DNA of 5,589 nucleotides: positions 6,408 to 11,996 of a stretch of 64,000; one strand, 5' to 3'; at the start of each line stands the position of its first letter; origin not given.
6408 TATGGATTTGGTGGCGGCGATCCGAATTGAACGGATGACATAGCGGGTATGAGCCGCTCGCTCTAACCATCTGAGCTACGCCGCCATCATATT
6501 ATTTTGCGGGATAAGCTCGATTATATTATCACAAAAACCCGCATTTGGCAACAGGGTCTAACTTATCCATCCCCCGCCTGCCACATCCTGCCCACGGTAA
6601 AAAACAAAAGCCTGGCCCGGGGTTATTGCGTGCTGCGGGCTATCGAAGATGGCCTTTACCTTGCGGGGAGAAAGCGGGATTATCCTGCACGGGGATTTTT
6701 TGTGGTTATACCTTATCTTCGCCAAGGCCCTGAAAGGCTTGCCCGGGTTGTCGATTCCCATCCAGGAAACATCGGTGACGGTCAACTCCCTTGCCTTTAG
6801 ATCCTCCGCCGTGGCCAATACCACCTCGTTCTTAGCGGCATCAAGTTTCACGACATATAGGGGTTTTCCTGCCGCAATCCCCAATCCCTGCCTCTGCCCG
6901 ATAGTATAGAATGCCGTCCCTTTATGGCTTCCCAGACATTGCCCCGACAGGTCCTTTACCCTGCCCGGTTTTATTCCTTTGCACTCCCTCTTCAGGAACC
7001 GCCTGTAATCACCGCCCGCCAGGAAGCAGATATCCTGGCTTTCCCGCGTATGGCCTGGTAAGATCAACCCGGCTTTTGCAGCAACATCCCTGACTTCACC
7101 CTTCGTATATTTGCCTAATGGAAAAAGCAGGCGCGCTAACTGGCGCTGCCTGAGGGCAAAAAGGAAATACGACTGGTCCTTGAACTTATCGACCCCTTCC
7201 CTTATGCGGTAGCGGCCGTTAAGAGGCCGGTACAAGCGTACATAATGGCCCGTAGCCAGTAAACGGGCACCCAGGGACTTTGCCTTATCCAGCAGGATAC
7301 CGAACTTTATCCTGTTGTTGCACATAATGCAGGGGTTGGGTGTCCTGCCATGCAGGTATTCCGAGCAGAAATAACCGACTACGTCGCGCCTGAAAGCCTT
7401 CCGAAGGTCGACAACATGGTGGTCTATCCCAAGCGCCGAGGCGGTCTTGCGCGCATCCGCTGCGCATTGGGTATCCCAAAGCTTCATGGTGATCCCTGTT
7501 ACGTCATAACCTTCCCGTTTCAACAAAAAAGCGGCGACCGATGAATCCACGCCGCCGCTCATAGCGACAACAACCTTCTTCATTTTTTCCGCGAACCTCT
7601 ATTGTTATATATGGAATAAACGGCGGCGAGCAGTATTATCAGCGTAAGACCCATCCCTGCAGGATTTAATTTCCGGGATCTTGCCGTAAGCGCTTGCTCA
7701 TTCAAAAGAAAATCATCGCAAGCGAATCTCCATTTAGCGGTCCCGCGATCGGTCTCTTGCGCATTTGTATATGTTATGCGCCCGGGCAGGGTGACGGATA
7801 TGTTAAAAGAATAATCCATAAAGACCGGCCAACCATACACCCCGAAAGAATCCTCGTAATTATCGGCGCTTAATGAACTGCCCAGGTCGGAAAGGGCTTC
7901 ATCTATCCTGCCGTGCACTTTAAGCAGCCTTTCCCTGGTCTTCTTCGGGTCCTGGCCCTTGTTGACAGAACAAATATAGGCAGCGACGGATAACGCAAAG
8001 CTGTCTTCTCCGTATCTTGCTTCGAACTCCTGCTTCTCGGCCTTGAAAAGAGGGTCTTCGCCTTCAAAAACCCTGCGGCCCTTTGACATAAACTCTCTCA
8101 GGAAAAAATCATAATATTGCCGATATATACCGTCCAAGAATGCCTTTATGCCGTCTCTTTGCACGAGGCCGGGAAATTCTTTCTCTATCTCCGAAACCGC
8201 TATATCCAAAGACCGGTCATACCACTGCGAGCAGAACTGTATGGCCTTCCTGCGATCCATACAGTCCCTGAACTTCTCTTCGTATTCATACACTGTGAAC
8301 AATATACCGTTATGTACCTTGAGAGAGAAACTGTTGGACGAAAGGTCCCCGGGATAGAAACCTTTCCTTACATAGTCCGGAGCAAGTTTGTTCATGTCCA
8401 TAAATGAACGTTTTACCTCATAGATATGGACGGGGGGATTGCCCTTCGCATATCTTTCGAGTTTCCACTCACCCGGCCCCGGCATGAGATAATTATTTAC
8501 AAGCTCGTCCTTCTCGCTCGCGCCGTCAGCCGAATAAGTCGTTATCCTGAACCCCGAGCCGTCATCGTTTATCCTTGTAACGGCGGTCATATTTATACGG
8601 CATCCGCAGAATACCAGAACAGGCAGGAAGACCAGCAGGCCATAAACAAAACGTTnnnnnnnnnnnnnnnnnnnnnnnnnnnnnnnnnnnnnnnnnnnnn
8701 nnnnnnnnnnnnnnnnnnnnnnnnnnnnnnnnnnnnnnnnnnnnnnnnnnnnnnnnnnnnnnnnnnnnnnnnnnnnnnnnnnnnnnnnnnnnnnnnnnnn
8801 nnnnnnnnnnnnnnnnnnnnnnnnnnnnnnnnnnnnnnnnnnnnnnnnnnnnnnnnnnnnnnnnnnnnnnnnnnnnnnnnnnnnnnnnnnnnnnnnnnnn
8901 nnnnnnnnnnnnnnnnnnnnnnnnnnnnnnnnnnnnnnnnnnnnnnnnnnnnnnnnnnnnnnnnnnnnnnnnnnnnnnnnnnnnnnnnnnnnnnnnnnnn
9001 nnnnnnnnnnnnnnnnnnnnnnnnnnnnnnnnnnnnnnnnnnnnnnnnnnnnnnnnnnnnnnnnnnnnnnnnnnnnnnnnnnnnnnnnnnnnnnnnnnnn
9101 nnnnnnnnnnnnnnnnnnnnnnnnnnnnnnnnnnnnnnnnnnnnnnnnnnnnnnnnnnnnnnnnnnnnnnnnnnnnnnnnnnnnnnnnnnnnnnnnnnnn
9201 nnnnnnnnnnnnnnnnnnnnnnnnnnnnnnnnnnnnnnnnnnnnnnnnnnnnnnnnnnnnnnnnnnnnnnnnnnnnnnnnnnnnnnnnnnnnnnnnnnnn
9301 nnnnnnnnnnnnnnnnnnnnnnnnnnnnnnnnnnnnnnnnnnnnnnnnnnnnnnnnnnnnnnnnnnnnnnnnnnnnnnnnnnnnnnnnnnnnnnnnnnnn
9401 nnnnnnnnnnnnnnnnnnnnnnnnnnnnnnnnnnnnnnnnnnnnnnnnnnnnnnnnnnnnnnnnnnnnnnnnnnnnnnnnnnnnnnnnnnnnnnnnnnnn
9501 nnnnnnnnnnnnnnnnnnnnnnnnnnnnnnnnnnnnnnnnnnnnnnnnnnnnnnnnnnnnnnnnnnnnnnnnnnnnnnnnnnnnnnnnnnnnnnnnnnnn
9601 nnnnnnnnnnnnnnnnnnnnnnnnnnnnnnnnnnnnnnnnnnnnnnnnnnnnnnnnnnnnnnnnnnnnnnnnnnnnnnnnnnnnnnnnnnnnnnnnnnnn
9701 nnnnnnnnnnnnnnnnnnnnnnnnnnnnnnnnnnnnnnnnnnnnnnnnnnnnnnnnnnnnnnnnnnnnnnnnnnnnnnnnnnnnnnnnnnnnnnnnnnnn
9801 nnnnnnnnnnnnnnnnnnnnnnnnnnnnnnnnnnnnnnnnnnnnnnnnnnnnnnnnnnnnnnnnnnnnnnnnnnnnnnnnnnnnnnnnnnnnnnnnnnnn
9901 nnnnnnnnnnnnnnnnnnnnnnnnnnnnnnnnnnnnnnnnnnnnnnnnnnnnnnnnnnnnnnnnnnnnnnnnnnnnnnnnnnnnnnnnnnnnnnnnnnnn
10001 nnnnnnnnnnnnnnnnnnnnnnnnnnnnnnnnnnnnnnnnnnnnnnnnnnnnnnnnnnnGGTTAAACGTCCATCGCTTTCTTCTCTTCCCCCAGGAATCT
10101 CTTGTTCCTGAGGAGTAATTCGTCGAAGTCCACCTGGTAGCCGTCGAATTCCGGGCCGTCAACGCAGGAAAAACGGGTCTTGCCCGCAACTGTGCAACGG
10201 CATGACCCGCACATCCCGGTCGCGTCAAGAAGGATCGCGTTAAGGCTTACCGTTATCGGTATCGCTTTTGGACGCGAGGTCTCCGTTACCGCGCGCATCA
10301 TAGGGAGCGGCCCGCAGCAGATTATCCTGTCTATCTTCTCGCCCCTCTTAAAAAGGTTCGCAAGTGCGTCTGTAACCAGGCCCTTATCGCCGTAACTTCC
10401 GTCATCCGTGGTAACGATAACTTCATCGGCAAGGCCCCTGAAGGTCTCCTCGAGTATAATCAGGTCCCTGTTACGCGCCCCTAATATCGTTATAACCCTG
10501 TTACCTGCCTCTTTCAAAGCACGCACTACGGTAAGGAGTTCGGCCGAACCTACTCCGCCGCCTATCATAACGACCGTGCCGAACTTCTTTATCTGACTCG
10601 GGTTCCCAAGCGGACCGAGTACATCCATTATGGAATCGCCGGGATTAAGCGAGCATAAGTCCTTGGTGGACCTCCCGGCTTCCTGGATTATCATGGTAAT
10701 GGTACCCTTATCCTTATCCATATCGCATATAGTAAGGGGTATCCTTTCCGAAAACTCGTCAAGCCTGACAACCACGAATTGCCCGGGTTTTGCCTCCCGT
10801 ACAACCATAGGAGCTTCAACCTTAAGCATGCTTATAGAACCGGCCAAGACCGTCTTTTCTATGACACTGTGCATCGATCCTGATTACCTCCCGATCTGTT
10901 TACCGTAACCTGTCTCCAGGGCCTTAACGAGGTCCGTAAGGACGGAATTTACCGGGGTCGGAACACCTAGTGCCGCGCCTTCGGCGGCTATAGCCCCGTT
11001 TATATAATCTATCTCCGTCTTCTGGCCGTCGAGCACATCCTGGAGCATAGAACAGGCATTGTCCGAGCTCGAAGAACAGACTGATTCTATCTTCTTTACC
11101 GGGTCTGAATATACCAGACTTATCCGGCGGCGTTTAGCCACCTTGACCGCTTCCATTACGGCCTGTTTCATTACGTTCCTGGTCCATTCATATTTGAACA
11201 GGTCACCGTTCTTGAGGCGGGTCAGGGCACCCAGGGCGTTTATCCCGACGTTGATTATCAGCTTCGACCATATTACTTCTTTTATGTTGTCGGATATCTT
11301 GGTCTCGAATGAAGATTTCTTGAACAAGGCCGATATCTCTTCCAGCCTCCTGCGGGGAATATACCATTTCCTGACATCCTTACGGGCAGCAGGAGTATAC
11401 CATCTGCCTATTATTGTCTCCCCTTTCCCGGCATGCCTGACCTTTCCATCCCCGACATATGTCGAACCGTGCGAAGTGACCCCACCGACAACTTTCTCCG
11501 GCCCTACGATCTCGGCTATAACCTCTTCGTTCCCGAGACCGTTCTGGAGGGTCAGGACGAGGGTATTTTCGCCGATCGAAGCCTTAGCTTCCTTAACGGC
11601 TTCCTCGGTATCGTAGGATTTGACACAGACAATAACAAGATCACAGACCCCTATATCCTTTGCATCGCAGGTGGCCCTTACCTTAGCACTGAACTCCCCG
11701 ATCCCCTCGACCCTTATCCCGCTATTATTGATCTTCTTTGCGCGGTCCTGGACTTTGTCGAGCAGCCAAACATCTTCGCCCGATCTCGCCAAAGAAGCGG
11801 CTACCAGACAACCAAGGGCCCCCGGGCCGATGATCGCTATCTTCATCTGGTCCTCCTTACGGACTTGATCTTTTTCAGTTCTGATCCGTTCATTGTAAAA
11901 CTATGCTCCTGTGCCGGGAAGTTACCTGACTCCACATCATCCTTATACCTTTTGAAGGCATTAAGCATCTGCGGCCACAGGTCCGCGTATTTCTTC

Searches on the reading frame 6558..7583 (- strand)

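Call 79: search_protein_families(library=pfam, proteins=[window:6558-7583:-], max_evalue=0.00001)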
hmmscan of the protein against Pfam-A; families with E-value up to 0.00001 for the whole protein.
window:6558-7583:- (341 aa): 7 families
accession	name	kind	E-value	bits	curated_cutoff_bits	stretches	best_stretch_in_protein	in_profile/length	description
PF03054.22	tRNA_Me_trans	-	2.9e-66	223.4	20.6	1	2-189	1-201/202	tRNA methyl transferase HUP domain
PF20259.3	tRNA_Me_trans_M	-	3.4e-19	68.6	27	1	195-257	2-65/66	tRNA methyl transferase PRC-barrel domain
PF20258.4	tRNA_Me_trans_C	-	1.9e-18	67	20.6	1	265-340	2-77/77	Aminomethyltransferase beta-barrel domain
PF24167.1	DUF7411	-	1.1e-09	38.6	28.7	1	3-70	2-68/194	Family of unknown function (DUF7411)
PF06508.19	QueC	-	2.5e-06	27.6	22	1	3-61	1-61/210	Queuosine biosynthesis protein QueC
PF02540.23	NAD_synthase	-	6.5e-06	25.9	21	0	2-65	19-86/242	NAD synthase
PF00764.25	Arginosuc_synth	-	7.3e-06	26.5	27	0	3-69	1-70/162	Arginosuccinate synthase N-terminal HUP domain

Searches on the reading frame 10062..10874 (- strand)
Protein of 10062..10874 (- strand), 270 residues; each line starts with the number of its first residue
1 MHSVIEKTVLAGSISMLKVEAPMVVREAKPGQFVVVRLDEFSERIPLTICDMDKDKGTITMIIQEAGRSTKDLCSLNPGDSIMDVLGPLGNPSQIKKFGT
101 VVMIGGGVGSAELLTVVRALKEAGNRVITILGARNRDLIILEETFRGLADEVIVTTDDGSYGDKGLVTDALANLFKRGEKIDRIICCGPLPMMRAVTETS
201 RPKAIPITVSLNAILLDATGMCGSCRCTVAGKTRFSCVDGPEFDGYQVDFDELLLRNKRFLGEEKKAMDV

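Call 79: search_protein_families(library=pfam, proteins=[window:10062-10874:-], max_evalue=0.00001)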
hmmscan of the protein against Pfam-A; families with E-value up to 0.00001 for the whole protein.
window:10062-10874:- (270 aa): 2 families
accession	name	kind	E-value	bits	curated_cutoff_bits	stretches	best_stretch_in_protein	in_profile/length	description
PF10418.14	DHODB_Fe-S_bind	-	5.6e-11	42.4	23.9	1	213-249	2-41/41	Iron-sulfur cluster binding domain of dihydroorotate dehydrogenase B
PF00175.26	NAD_binding_1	-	1.6e-07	32.4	22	1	103-197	1-108/109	Oxidoreductase NAD-binding domain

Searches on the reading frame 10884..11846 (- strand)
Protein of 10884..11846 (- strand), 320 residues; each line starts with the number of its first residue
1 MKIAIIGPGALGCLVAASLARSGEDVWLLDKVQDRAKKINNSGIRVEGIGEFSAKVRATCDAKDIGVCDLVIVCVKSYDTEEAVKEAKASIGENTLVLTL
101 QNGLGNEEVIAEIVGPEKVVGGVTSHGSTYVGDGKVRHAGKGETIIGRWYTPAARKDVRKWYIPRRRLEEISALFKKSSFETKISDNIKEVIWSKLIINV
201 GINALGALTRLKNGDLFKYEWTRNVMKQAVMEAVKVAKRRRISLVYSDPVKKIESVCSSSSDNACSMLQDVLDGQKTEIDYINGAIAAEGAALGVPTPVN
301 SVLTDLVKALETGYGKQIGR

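Call 79: search_protein_families(library=pfam, proteins=[window:10884-11846:-], max_evalue=0.00001)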
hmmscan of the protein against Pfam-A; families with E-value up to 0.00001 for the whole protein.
window:10884-11846:- (320 aa): 5 families
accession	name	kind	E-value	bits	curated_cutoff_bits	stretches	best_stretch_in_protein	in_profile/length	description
PF02558.23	ApbA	-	1.1e-44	152.1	22.2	1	3-149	1-148/150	Ketopantoate reductase PanE/ApbA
PF08546.17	ApbA_C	-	1.7e-36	125.8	22.7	1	187-311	1-125/125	Ketopantoate reductase PanE/ApbA C terminal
PF01210.29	NAD_Gly3P_dh_N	-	2e-09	38.1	23.1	1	2-112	1-120/158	NAD-dependent glycerol-3-phosphate dehydrogenase N-terminus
PF03807.23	F420_oxidored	-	1.8e-06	28.9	21.6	1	2-98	1-89/94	NADP oxidoreductase coenzyme F420-dependent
PF03721.20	UDPG_MGDP_dh_N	-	2.1e-06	27.9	27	0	1-76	1-85/187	UDP-glucose/GDP-mannose dehydrogenase family, NAD binding domain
